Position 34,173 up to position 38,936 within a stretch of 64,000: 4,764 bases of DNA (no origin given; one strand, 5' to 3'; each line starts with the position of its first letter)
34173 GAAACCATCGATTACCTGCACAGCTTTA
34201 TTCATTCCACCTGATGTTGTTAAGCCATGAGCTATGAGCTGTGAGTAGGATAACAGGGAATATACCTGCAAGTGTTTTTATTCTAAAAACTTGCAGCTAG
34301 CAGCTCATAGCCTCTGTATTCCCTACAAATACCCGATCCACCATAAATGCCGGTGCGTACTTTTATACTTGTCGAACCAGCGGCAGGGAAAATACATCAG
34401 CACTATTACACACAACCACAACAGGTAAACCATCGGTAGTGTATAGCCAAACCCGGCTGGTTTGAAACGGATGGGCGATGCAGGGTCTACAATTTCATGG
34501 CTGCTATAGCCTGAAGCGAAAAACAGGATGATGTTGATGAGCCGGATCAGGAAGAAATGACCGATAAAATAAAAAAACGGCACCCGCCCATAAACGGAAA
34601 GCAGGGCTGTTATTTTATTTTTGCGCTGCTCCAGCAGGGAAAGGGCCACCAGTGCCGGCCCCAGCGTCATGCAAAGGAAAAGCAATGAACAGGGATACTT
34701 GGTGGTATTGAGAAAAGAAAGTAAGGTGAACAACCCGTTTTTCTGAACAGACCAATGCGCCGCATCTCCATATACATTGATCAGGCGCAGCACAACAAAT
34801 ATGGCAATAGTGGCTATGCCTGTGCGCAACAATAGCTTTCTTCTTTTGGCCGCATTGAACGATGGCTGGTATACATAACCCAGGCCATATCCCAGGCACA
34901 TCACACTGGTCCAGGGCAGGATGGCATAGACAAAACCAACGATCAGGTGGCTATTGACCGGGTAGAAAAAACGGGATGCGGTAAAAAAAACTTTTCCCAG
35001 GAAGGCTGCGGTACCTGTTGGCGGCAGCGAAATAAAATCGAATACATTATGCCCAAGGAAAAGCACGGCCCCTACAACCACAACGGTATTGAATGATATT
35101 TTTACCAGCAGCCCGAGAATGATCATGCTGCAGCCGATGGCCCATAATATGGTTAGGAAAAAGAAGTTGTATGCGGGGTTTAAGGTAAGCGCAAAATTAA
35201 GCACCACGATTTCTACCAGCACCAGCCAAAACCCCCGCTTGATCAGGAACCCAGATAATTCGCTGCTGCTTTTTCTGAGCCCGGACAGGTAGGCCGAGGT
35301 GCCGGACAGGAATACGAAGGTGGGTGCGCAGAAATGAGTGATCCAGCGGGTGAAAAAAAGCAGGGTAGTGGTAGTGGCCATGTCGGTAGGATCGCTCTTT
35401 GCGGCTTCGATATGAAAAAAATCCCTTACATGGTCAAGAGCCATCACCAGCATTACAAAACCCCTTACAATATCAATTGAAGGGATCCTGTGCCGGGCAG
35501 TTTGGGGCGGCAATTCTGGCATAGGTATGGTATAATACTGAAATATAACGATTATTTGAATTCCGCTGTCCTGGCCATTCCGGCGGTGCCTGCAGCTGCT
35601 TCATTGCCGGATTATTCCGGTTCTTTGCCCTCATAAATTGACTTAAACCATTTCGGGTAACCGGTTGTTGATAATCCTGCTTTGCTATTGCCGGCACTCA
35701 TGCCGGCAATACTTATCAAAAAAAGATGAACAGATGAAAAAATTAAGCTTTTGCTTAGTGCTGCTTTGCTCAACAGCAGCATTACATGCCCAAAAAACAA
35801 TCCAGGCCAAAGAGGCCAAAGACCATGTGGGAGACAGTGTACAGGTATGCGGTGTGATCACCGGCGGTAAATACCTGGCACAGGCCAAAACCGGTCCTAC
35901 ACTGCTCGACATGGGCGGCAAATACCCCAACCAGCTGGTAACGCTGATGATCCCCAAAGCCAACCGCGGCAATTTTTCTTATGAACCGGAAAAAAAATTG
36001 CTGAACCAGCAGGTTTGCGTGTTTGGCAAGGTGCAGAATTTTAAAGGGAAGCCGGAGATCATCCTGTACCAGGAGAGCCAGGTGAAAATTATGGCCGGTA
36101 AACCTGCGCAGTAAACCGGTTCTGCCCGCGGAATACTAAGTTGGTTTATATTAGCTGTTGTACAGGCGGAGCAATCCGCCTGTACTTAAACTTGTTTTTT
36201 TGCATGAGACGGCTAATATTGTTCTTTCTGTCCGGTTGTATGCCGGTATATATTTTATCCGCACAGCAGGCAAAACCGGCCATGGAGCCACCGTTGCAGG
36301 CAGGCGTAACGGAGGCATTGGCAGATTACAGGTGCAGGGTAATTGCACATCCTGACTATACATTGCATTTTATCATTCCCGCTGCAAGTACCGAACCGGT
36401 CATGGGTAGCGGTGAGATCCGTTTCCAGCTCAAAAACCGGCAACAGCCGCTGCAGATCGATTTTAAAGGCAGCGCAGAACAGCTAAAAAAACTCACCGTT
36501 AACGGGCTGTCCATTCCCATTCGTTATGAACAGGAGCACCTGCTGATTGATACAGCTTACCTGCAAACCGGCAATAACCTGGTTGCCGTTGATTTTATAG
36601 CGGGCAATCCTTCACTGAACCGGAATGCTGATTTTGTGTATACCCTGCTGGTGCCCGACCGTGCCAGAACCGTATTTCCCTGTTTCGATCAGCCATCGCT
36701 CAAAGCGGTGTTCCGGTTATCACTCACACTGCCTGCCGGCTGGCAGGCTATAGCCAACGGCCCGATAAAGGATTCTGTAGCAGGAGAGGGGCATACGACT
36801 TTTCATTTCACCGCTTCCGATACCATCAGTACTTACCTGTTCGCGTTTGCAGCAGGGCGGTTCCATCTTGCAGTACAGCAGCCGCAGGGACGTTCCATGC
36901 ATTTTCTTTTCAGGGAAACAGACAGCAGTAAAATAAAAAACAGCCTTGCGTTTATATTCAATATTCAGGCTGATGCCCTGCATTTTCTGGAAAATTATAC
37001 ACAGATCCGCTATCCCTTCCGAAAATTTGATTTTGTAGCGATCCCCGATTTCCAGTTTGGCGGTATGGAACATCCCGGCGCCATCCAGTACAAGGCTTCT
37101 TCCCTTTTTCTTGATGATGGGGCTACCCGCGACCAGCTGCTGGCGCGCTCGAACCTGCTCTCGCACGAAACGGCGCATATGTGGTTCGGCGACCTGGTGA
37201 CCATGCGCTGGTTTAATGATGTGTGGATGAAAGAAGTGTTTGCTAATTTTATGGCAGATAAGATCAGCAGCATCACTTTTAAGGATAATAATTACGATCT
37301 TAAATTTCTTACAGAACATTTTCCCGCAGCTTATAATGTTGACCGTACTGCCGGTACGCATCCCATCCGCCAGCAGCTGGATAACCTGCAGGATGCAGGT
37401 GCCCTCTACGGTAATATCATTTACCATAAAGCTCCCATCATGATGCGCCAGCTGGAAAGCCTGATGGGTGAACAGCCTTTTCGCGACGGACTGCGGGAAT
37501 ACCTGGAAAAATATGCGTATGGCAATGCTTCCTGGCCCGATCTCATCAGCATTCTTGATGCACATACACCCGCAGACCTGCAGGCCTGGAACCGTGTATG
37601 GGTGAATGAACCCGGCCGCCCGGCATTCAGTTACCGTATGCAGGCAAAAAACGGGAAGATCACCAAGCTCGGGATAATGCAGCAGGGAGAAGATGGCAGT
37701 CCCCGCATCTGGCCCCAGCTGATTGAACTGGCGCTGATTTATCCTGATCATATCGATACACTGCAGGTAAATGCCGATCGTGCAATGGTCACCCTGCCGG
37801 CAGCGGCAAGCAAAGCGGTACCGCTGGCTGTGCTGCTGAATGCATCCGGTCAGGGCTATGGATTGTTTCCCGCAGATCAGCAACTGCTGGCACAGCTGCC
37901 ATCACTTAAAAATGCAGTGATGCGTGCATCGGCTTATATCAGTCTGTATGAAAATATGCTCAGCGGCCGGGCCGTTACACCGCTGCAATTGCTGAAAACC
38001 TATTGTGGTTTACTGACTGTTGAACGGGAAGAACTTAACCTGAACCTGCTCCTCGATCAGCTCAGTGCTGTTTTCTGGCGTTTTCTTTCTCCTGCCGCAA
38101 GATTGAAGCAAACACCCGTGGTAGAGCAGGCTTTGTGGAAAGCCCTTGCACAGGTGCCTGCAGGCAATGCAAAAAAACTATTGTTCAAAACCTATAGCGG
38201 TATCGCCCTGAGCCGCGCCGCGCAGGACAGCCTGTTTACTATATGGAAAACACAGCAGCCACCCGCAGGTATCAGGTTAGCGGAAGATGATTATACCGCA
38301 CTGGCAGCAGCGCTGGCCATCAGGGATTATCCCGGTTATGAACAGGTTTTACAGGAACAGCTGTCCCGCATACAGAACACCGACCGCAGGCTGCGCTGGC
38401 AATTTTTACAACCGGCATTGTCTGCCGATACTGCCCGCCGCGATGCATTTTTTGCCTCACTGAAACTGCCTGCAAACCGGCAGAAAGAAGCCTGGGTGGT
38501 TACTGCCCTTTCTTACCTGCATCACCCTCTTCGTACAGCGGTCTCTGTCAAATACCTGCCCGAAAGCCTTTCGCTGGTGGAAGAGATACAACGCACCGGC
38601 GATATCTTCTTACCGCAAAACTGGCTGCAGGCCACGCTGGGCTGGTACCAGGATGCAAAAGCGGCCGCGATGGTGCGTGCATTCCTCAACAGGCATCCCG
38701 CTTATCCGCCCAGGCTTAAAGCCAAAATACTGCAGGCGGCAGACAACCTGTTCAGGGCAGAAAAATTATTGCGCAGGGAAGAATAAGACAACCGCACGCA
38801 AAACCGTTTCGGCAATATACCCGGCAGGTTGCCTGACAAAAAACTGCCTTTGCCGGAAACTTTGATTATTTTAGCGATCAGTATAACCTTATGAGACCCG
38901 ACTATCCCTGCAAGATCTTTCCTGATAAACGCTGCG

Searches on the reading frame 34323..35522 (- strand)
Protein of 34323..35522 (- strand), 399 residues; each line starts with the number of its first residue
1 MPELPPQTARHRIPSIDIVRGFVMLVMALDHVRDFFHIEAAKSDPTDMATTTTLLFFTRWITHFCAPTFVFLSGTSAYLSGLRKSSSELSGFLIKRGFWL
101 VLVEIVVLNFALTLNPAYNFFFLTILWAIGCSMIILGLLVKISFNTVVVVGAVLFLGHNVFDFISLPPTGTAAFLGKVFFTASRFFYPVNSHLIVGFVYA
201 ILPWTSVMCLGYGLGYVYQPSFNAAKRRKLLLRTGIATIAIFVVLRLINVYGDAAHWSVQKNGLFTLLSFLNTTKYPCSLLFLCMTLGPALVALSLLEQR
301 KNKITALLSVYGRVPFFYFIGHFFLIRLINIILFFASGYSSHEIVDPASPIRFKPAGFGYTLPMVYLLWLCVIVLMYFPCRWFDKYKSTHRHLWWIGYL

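Call 65: search_protein_families(library=pfam, proteins=[window:34323-35522:-], max_evalue=0.00001)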
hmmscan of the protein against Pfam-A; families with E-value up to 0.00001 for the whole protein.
window:34323-35522:- (399 aa): 1 family
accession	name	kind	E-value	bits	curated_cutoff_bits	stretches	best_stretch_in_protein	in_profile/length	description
PF07786.18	HGSNAT_cat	-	1.1e-12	48.5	22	1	12-225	1-191/222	Heparan-alpha-glucosaminide N-acetyltransferase, catalytic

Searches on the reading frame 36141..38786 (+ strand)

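Call 66: search_protein_families(library=pfam, proteins=[window:36141-38786:+], max_evalue=0.00001)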
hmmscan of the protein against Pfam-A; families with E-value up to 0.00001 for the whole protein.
window:36141-38786:+ (881 aa): 2 families
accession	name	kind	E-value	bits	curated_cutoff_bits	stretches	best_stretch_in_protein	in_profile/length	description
PF01433.26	Peptidase_M1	-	2.9e-51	174.6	27.7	1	273-482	3-213/218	Peptidase family M1 domain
PF17900.6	Peptidase_M1_N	-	8.2e-14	52.6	25.8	1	95-233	49-186/186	Peptidase M1 N-terminal domain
